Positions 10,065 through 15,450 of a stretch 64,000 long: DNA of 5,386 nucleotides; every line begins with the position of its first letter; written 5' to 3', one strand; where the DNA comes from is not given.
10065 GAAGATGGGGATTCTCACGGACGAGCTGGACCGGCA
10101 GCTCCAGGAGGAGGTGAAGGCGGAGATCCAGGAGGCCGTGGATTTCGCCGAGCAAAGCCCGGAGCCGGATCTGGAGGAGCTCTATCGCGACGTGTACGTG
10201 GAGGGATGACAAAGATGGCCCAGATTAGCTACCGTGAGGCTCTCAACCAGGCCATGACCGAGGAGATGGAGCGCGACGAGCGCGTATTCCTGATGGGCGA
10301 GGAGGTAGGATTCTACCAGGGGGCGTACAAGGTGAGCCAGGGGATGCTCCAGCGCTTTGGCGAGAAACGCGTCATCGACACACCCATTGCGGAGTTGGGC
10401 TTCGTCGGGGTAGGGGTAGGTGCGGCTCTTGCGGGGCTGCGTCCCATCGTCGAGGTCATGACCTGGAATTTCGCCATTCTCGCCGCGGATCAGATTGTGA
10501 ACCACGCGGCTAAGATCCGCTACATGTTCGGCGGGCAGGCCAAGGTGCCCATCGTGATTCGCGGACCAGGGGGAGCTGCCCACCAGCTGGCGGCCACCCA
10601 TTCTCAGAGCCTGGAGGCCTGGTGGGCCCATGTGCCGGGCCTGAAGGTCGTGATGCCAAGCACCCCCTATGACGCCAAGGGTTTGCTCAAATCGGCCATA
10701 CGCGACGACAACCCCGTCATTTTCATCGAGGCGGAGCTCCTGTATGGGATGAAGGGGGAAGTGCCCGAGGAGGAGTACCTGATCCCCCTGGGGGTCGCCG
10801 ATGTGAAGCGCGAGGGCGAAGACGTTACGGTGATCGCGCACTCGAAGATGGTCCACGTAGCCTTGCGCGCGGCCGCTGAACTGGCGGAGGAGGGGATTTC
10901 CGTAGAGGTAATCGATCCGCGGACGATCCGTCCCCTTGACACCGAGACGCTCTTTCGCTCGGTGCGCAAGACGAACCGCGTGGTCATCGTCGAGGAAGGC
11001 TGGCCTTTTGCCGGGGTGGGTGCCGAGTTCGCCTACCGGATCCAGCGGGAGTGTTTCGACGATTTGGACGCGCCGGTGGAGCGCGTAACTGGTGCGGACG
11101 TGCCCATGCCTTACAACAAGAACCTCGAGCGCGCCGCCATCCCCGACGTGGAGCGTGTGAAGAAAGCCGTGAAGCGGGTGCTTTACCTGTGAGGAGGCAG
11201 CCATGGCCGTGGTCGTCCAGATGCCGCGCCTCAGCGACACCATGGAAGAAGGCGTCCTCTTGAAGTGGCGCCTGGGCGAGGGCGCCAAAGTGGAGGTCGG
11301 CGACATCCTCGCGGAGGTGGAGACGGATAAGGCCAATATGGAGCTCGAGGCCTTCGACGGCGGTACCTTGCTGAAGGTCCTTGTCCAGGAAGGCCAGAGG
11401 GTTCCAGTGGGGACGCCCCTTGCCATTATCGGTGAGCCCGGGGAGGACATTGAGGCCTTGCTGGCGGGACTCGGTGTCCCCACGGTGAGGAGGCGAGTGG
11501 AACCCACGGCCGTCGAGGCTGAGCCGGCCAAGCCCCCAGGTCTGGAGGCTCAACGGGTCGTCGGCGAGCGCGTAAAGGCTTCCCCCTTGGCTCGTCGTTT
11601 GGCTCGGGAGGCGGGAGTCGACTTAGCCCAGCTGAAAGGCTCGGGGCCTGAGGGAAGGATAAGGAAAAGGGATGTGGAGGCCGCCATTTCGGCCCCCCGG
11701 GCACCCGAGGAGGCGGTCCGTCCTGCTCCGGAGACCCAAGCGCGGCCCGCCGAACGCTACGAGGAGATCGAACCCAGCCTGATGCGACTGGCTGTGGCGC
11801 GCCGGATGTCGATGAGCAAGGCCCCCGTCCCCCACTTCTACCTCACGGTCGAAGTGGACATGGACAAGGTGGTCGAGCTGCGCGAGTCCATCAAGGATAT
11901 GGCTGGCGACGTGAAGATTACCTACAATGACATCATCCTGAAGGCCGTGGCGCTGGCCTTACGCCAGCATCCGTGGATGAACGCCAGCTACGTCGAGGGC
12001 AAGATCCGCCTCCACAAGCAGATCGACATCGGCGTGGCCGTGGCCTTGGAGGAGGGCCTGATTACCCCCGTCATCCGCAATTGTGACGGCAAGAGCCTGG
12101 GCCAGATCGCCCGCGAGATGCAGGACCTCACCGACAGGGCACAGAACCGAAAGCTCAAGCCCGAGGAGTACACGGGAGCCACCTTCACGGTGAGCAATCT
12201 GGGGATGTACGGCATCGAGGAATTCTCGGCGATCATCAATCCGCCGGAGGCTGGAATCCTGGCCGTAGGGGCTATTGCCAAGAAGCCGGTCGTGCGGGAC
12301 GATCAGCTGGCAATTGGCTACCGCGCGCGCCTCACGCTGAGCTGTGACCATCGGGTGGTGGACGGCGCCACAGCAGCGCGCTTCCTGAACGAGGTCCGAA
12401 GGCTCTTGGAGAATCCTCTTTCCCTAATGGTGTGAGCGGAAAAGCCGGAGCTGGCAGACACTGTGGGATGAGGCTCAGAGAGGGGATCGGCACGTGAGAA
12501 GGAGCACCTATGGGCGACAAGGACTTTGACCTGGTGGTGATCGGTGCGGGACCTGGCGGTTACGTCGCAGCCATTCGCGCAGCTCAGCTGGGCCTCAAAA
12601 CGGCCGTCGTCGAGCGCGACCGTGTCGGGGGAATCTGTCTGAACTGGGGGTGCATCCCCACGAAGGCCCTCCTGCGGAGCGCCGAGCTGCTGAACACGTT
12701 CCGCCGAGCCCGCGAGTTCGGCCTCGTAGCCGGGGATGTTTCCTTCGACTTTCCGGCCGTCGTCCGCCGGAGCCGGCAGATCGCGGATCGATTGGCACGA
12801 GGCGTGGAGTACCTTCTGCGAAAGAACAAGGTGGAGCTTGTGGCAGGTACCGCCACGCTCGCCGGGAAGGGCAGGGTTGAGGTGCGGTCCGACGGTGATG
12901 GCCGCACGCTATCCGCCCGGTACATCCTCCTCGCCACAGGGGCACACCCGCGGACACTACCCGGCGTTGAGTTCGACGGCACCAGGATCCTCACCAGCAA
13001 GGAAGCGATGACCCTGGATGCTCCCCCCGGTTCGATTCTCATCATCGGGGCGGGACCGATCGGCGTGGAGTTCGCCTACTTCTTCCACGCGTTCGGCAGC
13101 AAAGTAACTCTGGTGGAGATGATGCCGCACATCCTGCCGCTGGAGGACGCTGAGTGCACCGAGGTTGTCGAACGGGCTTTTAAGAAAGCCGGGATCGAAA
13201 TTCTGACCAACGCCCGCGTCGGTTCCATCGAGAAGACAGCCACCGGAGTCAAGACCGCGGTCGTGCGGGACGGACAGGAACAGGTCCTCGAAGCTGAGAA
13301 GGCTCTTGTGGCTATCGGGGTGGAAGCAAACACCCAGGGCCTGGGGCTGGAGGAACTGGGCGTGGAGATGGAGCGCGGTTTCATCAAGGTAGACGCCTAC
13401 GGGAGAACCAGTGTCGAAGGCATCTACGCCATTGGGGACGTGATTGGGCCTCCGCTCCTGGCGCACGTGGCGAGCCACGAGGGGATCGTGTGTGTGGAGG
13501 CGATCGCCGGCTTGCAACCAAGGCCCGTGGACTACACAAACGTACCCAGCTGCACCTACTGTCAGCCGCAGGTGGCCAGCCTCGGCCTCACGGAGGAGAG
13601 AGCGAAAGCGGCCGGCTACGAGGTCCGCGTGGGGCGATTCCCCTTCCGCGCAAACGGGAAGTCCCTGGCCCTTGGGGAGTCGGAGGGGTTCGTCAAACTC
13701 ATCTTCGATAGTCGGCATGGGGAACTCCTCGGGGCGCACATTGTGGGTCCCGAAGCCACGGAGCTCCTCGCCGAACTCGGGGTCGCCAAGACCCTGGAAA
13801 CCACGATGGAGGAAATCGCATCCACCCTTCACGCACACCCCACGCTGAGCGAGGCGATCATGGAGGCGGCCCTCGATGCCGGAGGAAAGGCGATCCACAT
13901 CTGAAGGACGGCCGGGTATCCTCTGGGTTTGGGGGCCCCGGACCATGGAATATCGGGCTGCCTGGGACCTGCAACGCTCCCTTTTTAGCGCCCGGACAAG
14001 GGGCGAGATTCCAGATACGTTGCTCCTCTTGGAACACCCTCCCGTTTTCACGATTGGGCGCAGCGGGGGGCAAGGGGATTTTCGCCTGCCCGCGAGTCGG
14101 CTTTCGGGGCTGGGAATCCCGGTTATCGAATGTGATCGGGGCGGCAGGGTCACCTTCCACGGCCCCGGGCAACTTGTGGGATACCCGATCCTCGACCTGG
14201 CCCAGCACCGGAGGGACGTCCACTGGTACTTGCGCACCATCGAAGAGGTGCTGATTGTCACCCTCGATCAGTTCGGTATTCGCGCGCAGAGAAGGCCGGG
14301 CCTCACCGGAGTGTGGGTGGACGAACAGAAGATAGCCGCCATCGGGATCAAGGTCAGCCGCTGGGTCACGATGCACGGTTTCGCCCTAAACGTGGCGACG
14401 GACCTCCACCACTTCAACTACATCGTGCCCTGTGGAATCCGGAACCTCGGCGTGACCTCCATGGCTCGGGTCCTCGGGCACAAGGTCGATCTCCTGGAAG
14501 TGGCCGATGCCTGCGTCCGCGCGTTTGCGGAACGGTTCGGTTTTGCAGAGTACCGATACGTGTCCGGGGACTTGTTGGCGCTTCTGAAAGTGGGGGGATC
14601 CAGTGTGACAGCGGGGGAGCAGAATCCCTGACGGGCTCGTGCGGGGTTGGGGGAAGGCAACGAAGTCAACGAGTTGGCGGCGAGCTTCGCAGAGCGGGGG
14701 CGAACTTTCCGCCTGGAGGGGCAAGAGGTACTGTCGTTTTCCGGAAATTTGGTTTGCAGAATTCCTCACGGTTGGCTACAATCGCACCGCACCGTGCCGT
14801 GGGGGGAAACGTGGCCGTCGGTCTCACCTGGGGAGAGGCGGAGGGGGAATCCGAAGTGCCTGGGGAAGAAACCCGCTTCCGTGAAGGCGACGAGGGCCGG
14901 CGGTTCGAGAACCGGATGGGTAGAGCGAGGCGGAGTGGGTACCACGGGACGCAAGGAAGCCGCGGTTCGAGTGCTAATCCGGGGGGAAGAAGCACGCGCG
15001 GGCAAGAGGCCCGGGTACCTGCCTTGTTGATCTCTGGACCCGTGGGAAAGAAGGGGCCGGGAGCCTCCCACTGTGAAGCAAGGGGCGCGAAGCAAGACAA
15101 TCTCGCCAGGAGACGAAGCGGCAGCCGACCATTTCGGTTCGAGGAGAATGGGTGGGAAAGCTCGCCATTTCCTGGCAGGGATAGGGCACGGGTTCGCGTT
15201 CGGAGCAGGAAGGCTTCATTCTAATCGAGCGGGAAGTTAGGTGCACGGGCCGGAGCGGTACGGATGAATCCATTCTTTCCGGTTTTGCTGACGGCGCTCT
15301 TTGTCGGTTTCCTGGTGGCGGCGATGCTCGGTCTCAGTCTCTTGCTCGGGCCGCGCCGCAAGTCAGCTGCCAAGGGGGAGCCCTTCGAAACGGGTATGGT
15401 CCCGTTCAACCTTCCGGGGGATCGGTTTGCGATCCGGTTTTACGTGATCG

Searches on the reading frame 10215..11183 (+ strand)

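Call 66: search_protein_families(library=pfam, proteins=[window:10215-11183:+], max_evalue=0.001)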
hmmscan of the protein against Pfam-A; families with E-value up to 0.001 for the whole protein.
window:10215-11183:+ (323 aa): 2 families
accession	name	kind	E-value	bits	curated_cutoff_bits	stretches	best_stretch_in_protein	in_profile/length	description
PF02779.29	Transket_pyr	-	3.6e-47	160.7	27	1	3-178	2-173/174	Transketolase, pyrimidine binding domain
PF02780.25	Transketolase_C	-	3.8e-45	153.2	25.9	1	193-315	1-124/124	Transketolase, C-terminal domain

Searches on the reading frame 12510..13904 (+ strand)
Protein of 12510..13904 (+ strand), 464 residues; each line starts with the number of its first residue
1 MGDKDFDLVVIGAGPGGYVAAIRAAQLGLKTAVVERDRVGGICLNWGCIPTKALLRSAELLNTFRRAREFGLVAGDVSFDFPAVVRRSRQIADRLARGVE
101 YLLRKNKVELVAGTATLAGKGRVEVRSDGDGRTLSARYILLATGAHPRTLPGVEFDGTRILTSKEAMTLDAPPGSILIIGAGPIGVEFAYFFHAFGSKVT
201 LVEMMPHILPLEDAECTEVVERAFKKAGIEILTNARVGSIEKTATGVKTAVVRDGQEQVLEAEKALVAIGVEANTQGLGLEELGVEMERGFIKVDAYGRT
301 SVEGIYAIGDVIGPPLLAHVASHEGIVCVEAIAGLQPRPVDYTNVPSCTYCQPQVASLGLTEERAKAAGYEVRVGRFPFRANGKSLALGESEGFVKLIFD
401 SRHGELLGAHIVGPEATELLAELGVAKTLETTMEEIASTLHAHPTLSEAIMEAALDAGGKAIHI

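Call 9: search_protein_families(library=pfam, proteins=[window:12510-13904:+], max_evalue=0.01)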
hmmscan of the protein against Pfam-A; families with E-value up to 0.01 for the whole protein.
window:12510-13904:+ (464 aa): 17 families
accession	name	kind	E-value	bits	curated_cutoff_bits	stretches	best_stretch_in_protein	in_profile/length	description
PF07992.20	Pyr_redox_2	-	1e-78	265.1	26.1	1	6-325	1-291/291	Pyridine nucleotide-disulphide oxidoreductase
PF02852.28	Pyr_redox_dim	-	1.4e-38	131.9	25.3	1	345-454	1-110/110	Pyridine nucleotide-disulphide oxidoreductase, dimerisation domain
PF00070.33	Pyr_redox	-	1.8e-27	96.1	22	1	176-251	2-78/82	Pyridine nucleotide-disulphide oxidoreductase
PF13738.12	Pyr_redox_3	-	5.5e-15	55.8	30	1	9-309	1-305/305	Pyridine nucleotide-disulphide oxidoreductase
PF01266.30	DAO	-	2.5e-10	40.9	27.9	0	7-40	1-35/353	FAD dependent oxidoreductase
PF12831.13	FAD_oxidored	-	1.3e-09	38.3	27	1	7-41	1-36/416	FAD dependent oxidoreductase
PF03486.20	HI0933_like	-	3.9e-09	36.8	50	1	7-37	2-32/244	HI0933-like protein Rossmann domain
PF00890.30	FAD_binding_2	-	9e-09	35.4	20.4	1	7-45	1-39/414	FAD binding domain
PF01134.28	GIDA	-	1.2e-08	34.9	22.1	1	7-145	1-150/391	Glucose inhibited division protein A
PF13450.12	NAD_binding_8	-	2.3e-08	34.6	21.9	1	10-43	1-35/68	NAD(P)-binding Rossmann-like domain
PF01494.25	FAD_binding_3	-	1.5e-07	31.5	22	0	7-38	3-34/349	FAD binding domain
PF01946.23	Thi4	-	2.1e-06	27.6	26.2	0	6-38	18-51/235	Thi4 family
PF13434.12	Lys_Orn_oxgnase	-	3e-05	23.8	21.3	1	94-217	107-234/339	L-lysine 6-monooxygenase/L-ornithine 5-monooxygenase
PF01262.27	AlaDh_PNT_C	-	0.002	18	23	0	171-209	26-64/214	Alanine dehydrogenase/PNT, C-terminal domain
PF02826.25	2-Hacid_dh_C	-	0.0027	17.5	25.1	0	175-208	38-71/178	D-isomer specific 2-hydroxyacid dehydrogenase, NAD binding domain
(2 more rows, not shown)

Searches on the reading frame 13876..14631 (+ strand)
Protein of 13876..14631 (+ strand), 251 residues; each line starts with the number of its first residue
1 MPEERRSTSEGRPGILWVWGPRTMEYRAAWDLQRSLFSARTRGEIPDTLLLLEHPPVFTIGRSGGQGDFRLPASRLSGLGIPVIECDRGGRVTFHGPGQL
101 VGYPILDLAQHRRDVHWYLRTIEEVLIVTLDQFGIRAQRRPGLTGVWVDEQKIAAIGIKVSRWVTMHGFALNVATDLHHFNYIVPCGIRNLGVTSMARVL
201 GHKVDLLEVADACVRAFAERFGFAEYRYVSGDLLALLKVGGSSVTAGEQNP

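Call 9: search_protein_families(library=pfam, proteins=[window:13876-14631:+], max_evalue=0.01)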
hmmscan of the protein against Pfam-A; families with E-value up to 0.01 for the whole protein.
window:13876-14631:+ (251 aa): 1 family
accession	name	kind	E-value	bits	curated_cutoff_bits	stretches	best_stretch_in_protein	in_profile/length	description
PF21948.1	LplA-B_cat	-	3.2e-52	177.8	27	1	26-218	2-200/200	Lipoyl protein ligase A/B catalytic domain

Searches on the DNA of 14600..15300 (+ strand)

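Call 4: search_rna_families(source=window, start=14600, end=15300, threshold=evalue, max_evalue=10, show_alignments=3)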
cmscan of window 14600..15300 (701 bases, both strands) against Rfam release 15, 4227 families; matches with E-value up to 10: 3.
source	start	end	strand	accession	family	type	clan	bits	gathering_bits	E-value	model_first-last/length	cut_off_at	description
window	15048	15279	+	RF02205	WT1-AS_3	Gene; lncRNA;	-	23.4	55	0.62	1-245/245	no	WT1 antisense RNA conserved region 3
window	14877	15184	-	RF02249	Six3os1_4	Gene; lncRNA;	-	16.5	70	2.6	1-326/326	no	Six3os1 conserved region 4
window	15230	15300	+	RF02501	Atu_C7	Gene; sRNA;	-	10.7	45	6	1-70/157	3'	Rhizobiales sRNA Atu_C7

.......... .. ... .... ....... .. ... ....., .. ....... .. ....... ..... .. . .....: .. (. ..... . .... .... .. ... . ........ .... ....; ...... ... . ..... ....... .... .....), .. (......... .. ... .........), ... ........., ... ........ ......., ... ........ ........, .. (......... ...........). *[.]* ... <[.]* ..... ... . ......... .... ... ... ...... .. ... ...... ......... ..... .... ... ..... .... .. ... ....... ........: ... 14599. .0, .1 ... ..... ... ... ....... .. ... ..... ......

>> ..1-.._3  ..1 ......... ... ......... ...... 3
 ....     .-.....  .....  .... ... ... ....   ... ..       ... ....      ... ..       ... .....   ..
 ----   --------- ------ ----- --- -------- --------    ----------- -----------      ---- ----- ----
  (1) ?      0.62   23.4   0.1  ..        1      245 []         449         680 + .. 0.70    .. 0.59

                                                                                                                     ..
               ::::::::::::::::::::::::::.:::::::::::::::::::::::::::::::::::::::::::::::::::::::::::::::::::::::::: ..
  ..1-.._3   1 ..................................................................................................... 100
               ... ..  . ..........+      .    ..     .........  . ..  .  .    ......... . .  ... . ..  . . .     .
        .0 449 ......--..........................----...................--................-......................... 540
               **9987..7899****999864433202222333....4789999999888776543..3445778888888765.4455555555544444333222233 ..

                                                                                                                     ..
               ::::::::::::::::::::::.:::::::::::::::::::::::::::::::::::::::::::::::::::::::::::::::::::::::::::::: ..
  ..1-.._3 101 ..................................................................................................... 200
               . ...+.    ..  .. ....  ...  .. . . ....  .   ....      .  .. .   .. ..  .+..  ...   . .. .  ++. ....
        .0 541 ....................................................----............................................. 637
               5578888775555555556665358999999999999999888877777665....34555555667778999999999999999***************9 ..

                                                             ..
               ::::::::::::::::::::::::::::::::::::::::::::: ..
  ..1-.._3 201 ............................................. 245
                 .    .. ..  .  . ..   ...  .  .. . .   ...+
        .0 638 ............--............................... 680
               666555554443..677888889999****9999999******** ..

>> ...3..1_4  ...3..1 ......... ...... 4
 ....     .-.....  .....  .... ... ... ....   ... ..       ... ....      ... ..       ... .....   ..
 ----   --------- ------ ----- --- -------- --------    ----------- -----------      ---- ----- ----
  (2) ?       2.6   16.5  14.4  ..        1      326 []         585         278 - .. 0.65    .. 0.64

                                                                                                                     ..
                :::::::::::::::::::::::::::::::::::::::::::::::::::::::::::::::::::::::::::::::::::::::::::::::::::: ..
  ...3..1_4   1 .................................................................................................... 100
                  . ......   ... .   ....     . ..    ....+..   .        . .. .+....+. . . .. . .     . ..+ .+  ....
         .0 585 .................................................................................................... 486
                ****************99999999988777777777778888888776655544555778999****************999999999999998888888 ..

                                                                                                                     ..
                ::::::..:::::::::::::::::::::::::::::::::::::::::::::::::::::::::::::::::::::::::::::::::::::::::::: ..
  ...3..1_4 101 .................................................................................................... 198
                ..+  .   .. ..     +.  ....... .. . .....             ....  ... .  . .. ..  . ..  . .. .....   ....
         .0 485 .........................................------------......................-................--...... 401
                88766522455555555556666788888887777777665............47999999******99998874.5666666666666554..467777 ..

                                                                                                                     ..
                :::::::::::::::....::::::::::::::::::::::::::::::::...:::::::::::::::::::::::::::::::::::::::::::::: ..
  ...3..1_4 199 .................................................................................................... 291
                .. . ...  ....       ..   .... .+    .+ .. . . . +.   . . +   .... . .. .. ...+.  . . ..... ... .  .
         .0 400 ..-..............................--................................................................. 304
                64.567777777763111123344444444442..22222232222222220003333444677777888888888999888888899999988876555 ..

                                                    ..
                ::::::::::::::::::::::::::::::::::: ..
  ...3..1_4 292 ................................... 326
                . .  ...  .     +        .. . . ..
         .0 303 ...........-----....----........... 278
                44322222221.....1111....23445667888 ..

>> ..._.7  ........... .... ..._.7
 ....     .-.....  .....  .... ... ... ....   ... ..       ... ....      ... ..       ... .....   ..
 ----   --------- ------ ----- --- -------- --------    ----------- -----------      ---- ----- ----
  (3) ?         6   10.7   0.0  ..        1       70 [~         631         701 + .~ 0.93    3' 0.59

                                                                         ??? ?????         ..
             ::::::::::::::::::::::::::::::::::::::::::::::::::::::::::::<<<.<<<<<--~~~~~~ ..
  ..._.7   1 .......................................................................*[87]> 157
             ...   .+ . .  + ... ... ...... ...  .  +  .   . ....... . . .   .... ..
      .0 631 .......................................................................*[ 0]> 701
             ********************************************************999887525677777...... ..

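Call 33: build_rna_model(alignment_id=A1, structure=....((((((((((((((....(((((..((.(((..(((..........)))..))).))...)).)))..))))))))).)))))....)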
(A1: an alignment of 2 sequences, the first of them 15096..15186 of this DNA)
Model R1 built from alignment A1 (2 sequences, 91 columns); structure: as given.
model positions 91; base pairs 27; branch points 0; effective number of sequences 0.73; information 0.626 bits per position. Calibrated on 0.2 Mb of random sequence (short: E-values are rough).
structure used (alignment columns):
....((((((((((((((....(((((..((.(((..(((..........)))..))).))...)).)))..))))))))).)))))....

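Call 34: build_rna_model(alignment_id=A2, structure=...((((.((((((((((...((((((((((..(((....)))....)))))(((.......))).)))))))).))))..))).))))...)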
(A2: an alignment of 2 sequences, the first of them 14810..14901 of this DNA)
Model R2 built from alignment A2 (2 sequences, 92 columns); structure: as given.
model positions 92; base pairs 30; branch points 1; effective number of sequences 0.61; information 0.62 bits per position. Calibrated on 0.2 Mb of random sequence (short: E-values are rough).
structure used (alignment columns):
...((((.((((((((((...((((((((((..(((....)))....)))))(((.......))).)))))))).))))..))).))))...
